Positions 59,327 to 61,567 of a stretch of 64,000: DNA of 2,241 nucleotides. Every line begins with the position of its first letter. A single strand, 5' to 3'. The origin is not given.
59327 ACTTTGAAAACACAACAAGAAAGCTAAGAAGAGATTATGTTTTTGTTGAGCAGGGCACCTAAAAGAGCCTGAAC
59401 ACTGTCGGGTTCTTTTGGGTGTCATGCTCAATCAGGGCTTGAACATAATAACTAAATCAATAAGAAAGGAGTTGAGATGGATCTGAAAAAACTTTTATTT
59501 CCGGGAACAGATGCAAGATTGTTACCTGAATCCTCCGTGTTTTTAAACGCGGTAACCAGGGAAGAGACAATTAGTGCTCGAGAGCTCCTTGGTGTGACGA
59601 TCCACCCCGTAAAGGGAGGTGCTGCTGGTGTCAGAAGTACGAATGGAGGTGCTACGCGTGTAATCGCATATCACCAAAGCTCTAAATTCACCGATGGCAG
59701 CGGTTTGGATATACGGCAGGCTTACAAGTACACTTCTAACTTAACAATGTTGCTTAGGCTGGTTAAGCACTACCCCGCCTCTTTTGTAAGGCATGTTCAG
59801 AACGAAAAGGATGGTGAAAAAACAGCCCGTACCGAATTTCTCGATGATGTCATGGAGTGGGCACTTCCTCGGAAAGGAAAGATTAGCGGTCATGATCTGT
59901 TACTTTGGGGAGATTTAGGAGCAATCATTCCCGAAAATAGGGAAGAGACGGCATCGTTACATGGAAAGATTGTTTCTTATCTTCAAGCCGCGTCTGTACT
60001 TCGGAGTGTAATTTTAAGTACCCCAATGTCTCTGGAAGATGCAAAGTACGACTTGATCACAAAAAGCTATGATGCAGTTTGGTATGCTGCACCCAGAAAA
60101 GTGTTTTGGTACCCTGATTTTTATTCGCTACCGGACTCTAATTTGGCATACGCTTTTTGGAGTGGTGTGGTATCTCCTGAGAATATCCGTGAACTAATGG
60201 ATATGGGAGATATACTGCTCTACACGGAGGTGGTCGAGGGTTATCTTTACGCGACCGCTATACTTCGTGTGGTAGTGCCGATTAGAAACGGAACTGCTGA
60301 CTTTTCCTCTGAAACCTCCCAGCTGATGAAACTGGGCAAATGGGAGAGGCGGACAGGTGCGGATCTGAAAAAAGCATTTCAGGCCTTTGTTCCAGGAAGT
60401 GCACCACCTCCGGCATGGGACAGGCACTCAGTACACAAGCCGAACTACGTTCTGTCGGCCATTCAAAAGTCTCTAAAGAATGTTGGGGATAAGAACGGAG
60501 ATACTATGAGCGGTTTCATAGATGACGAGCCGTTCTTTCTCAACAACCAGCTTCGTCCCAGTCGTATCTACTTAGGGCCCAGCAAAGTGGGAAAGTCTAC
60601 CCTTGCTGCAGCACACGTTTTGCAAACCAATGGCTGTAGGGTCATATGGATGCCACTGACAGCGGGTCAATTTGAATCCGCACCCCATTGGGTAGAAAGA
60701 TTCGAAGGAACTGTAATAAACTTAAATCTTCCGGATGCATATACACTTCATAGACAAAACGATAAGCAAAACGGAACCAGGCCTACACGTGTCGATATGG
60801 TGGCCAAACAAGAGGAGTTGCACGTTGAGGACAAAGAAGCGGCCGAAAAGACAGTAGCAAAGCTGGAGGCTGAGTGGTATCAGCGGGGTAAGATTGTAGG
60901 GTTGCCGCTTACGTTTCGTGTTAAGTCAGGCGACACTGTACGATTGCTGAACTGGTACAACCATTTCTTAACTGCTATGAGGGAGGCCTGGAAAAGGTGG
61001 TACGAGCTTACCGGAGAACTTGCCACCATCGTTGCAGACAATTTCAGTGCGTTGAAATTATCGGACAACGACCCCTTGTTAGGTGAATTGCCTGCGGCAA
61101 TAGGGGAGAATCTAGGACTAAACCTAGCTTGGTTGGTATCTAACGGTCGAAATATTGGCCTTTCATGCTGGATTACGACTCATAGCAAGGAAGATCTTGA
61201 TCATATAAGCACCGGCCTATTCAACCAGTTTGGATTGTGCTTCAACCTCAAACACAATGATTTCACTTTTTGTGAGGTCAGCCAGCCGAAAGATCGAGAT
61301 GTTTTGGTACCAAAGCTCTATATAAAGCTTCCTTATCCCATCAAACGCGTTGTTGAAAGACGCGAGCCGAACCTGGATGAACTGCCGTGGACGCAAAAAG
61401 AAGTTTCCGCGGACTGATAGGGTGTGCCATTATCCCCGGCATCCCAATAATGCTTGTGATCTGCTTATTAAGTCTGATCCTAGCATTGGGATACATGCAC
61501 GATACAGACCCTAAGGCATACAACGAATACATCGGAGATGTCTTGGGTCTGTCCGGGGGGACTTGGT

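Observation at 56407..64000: Candidate divergent type-IV-secretion/conjugation-like membrane apparatus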

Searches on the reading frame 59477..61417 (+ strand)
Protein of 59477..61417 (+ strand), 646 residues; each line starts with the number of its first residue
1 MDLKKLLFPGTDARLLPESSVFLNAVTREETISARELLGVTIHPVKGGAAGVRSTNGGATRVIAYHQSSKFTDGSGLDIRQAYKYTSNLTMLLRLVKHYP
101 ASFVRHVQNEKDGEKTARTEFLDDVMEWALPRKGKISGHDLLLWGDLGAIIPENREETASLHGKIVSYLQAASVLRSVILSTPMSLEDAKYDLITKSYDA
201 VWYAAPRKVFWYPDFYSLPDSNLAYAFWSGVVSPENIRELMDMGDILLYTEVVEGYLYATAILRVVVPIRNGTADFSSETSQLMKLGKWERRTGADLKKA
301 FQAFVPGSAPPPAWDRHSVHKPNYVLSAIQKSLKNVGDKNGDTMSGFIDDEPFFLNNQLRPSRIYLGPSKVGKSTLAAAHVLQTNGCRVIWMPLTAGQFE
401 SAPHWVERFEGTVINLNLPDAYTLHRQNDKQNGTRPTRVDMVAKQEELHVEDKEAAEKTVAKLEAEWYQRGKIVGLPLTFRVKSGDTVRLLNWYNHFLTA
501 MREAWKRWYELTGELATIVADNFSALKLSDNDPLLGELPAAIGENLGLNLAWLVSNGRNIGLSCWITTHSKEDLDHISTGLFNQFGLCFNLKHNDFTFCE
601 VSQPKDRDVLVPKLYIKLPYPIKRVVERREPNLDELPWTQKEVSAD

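Call 4: search_protein_families(library=pfam, max_evalue=0.1, proteins=[window:59477-61417:+])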
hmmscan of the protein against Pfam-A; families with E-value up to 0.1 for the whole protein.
window:59477-61417:+ (646 aa): 0 families

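Call 6: search_protein_families(library=ncbifam, max_evalue=1, proteins=[window:59477-61417:+])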
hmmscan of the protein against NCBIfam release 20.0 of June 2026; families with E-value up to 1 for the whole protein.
window:59477-61417:+ (646 aa): 1 family
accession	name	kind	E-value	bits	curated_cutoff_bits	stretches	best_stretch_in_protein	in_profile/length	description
NF047968.1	SerProtHtrA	equivalog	0.1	11.9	470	1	508-576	131-202/357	serine protease HtrA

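Call 7: search_protein_families(library=phrogs, max_evalue=0.1, proteins=[window:59477-61417:+])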
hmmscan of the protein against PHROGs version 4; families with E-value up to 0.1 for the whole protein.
window:59477-61417:+ (646 aa): 0 families

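Call 8: search_solved_structures(query=window:59477-61417:+, max_evalue=10, show_alignments=2)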
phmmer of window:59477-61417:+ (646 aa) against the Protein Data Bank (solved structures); distinct sequences matched with E-value up to 10: 1.
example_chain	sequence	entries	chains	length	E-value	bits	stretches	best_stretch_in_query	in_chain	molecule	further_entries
6phe_A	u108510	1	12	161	1.1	10.8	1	100-154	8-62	Methylglyoxal synthase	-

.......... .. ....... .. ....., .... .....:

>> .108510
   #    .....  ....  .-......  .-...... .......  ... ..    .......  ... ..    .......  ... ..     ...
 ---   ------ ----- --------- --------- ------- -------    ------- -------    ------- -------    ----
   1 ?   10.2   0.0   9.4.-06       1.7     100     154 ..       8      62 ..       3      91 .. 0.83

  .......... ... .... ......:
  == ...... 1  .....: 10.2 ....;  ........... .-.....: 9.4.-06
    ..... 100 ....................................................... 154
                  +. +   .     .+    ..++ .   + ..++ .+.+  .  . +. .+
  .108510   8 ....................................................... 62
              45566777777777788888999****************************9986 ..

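Call 9: find_homologous_proteins(query=window:59477-61417:+, max_evalue=0.001)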
Query window:59477-61417:+ (646 aa): 8 proteins with E <= 0.001 among 8000 candidates.
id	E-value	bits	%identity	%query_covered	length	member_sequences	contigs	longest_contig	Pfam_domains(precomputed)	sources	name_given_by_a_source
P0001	0.0e+0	1495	100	100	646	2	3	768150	-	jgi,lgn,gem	-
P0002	1.3e-237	808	55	99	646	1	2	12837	-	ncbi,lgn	-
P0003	5.8e-236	803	56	99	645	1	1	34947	-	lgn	-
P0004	2.1e-177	610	46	99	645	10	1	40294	-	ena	-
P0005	4.0e-177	609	45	99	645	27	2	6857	-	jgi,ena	-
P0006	7.6e-171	588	46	98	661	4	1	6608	-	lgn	-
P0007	6.5e-149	515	41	99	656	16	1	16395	-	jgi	-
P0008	5.0e-84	301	33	93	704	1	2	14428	-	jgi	jgi:hypothetical protein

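Call 13: find_encoding_contigs(protein=P0001, flank=10000, max_places=3)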
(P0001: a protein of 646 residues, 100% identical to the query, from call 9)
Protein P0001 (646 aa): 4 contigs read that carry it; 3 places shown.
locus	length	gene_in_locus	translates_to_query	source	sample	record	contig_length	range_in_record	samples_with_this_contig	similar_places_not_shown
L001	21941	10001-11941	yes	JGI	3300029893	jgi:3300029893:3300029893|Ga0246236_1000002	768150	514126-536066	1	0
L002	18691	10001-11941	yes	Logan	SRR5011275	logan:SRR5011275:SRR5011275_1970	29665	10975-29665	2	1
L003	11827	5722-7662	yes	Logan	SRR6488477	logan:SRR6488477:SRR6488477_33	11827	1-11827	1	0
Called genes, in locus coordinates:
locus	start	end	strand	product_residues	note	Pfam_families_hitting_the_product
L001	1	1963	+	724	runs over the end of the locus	PF13191:AAA_16 (weak), PF23569:NBD_SMAX1, PF00004:AAA, PF17871:AAA_lid_9, PF00004:AAA, PF07724:AAA_2, PF07728:AAA_5, PF10431:ClpB_D2-small, +10 more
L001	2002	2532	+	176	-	PF01245:Ribosomal_L19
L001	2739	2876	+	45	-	-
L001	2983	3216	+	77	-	-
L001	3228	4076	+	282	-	-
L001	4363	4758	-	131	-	-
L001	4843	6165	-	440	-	PF13393:tRNA-synt_His, PF00152:tRNA-synt_2 (faint), PF00587:tRNA-synt_2b, PF03129:HGTP_anticodon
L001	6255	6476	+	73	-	PF06271:RDD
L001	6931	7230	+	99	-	-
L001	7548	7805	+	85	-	-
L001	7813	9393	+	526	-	-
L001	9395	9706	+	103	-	-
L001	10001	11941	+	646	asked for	-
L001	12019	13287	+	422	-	PF01551:Peptidase_M23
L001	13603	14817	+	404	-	-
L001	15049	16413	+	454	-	PF00006:ATP-synt_ab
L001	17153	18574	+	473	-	PF00496:SBP_bac_5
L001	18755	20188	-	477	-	-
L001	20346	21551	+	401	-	PF09992:NAGPA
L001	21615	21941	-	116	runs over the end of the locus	-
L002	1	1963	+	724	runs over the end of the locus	PF13191:AAA_16 (weak), PF23569:NBD_SMAX1, PF00004:AAA, PF17871:AAA_lid_9, PF00004:AAA, PF07724:AAA_2, PF07728:AAA_5, PF10431:ClpB_D2-small, +10 more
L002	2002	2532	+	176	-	PF01245:Ribosomal_L19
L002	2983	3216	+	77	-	-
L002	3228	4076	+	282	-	-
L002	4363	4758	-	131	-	-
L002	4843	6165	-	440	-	PF13393:tRNA-synt_His, PF00152:tRNA-synt_2 (faint), PF00587:tRNA-synt_2b, PF03129:HGTP_anticodon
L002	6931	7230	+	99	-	-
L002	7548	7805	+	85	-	-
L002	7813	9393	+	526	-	-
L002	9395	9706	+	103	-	-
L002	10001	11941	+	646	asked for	-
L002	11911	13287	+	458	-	PF01551:Peptidase_M23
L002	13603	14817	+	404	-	-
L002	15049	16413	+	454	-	PF00006:ATP-synt_ab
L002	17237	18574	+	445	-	PF00496:SBP_bac_5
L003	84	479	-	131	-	-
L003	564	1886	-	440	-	PF13393:tRNA-synt_His, PF00152:tRNA-synt_2 (faint), PF00587:tRNA-synt_2b, PF03129:HGTP_anticodon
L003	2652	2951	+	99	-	-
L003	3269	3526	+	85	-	-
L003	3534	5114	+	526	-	-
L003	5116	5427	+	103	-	-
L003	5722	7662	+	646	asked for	-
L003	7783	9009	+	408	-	PF01551:Peptidase_M23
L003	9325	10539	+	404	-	-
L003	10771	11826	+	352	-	?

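Call 16: find_encoding_contigs(protein=P0004, flank=10000, max_places=1)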
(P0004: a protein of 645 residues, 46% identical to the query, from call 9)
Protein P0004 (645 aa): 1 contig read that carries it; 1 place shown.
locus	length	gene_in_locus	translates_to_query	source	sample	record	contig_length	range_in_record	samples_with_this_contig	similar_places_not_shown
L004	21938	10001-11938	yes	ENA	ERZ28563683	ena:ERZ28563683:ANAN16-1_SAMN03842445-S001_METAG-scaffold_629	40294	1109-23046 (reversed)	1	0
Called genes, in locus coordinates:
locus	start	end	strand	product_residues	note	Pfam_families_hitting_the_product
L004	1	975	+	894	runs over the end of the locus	PF04851:ResIII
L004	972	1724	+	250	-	PF12705:PDDEXK_1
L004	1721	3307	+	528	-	PF00239:Resolvase, PF07508:Recombinase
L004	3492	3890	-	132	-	-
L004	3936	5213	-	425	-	PF00152:tRNA-synt_2 (faint), PF13393:tRNA-synt_His, PF00587:tRNA-synt_2b, PF03129:HGTP_anticodon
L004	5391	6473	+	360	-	-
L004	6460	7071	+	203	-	PF06271:RDD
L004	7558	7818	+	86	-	-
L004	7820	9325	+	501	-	-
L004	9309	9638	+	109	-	-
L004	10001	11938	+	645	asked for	-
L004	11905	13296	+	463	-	PF01551:Peptidase_M23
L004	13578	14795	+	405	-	-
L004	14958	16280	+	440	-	PF00006:ATP-synt_ab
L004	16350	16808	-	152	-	PF24922:ACBP4_C (weak)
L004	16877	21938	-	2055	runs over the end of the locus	?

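Call 17: find_encoding_contigs(protein=P0003, flank=10000, max_places=1)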
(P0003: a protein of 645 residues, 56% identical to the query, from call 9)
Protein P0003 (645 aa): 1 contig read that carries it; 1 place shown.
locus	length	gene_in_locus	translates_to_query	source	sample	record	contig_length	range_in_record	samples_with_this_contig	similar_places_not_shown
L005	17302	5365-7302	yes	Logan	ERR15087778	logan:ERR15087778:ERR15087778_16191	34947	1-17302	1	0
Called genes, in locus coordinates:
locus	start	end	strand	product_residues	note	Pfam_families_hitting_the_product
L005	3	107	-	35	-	?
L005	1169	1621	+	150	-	-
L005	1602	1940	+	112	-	-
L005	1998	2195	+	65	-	-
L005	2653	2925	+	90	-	-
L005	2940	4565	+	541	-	-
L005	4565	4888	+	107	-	-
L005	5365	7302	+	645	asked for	-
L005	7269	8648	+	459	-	PF01551:Peptidase_M23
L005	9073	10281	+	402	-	-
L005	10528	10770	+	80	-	-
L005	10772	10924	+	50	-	-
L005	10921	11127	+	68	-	-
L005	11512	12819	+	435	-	PF00006:ATP-synt_ab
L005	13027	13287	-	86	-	PF12844:HTH_19, PF13560:HTH_31, PF13443:HTH_26 (weak), PF01381:HTH_3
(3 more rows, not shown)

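Call 18: find_encoding_contigs(protein=P0008, flank=10000, max_places=1)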
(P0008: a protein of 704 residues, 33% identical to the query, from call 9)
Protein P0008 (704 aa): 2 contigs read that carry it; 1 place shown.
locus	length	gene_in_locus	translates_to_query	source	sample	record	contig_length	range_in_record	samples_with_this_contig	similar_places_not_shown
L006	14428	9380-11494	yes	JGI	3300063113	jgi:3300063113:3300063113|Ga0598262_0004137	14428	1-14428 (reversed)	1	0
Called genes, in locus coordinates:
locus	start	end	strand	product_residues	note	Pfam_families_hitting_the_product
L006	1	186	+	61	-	?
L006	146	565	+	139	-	-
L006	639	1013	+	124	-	-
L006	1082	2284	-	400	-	-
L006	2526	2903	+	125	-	-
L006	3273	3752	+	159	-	-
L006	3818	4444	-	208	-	-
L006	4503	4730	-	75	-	-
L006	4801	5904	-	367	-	-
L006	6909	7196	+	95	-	-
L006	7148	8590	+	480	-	-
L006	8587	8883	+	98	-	-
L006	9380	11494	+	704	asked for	-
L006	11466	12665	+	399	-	PF01551:Peptidase_M23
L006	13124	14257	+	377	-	-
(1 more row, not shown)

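Call 19: find_encoding_contigs(protein=P0007, flank=10000, max_places=1)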
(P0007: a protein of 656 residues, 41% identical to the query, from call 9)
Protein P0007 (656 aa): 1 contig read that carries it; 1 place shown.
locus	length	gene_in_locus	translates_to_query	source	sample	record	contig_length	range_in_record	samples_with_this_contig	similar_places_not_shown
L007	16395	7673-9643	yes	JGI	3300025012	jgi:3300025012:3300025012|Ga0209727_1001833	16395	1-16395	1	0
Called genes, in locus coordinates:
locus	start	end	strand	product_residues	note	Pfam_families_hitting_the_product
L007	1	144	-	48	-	?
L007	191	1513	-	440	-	PF13393:tRNA-synt_His, PF00152:tRNA-synt_2 (faint), PF00587:tRNA-synt_2b, PF03129:HGTP_anticodon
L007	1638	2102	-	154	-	-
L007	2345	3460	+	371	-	-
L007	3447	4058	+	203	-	PF06271:RDD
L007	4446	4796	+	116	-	-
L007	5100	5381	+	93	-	-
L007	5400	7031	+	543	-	-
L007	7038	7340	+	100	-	-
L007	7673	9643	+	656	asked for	-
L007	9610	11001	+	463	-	PF01551:Peptidase_M23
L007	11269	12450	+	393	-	-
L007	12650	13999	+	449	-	PF00006:ATP-synt_ab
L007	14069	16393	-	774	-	?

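Call 23: search_protein_families(library=pfam, max_evalue=0.1, proteins=[L002:11911-13287:+, L001:13603-14817:+, L001:15049-16413:+, L001:17153-18574:+, L001:18755-20188:-, L001:20346-21551:+, L001:6255-6476:+, L004:5391-6473:+, L004:6460-7071:+])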
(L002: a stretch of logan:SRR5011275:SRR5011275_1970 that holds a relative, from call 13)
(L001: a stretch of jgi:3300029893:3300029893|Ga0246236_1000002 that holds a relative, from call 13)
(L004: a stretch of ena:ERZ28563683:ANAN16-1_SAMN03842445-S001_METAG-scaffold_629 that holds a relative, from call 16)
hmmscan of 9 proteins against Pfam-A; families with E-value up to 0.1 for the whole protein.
L002:11911-13287:+ (458 aa): 1 family
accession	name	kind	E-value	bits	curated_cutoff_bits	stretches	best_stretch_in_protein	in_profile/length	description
PF01551.29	Peptidase_M23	-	3.1e-15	56.6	28.7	1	341-453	3-96/96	Peptidase family M23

L001:13603-14817:+ (404 aa): 0 families

L001:15049-16413:+ (454 aa): 2 families
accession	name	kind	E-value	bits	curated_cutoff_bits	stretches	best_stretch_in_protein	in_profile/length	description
PF00006.31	ATP-synt_ab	-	1e-09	38.8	29.5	1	177-301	2-121/213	ATP synthase alpha/beta family, nucleotide-binding domain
PF13481.12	AAA_25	-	0.032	14.3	27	0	188-302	32-160/195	AAA domain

L001:17153-18574:+ (473 aa): 1 family
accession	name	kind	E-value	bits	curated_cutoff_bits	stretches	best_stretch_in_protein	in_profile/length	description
PF00496.27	SBP_bac_5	-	1.6e-25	90.5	32.4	1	65-270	2-232/368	Bacterial extracellular solute-binding proteins, family 5 Middle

L001:18755-20188:- (477 aa): 0 families

L001:20346-21551:+ (401 aa): 1 family
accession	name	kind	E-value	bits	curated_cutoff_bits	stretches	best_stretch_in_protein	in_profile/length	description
PF09992.14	NAGPA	-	5.4e-20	72.7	25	1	230-399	5-168/169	Phosphodiester glycosidase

L001:6255-6476:+ (73 aa): 1 family
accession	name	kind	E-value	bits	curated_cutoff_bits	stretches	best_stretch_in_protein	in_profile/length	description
PF06271.18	RDD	-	4.6e-09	37.1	24.1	1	2-68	64-135/137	RDD family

L004:5391-6473:+ (360 aa): 0 families

L004:6460-7071:+ (203 aa): 1 family
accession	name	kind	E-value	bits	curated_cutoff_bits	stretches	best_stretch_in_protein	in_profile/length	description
PF06271.18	RDD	-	4e-20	73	24.1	1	10-145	1-136/137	RDD family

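Call 24: search_solved_structures(query=L001:15049-16413:+, max_evalue=0.01)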
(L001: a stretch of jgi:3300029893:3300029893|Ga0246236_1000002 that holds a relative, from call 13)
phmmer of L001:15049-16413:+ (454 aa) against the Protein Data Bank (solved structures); distinct sequences matched with E-value up to 0.01: 13.
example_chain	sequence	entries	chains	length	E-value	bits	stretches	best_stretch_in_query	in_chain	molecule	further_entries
8hsj_A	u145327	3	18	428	4.7e-18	68.2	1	136-353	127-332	Transcription termination factor Rho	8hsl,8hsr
7oqh_A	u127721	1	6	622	1.7e-15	59.7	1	120-360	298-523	Transcription termination factor Rho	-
3l0o_A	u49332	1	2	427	8.3e-14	54.2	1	160-352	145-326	Transcription termination factor rho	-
8q3q_a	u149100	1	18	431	1.8e-12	49.8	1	174-352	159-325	Transcription termination factor Rho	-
1pv4_A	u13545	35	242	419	2.1e-12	49.6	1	174-352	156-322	Transcription termination factor rho | Rho transcription termination factor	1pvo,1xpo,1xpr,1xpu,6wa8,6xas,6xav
5jji_A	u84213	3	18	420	2.1e-12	49.6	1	174-352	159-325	Transcription termination factor Rho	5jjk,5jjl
3ice_A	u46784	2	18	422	2.1e-12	49.6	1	174-352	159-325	Transcription termination factor rho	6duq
8q3p_a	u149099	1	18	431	2.2e-12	49.5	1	174-352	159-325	Transcription termination factor Rho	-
9ff7_A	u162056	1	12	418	2.2e-12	49.5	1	174-352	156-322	Transcription termination factor Rho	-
2ht1_A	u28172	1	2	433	2.3e-12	49.4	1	174-352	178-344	Transcription termination factor rho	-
8pex_A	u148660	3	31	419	5.1e-11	45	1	174-352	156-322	Transcription termination factor Rho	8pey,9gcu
2dpy_A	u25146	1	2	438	3e-05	26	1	162-301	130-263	Flagellum-specific ATP synthase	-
5b0o_A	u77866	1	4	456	3.2e-05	25.9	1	162-301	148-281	Flagellum-specific ATP synthase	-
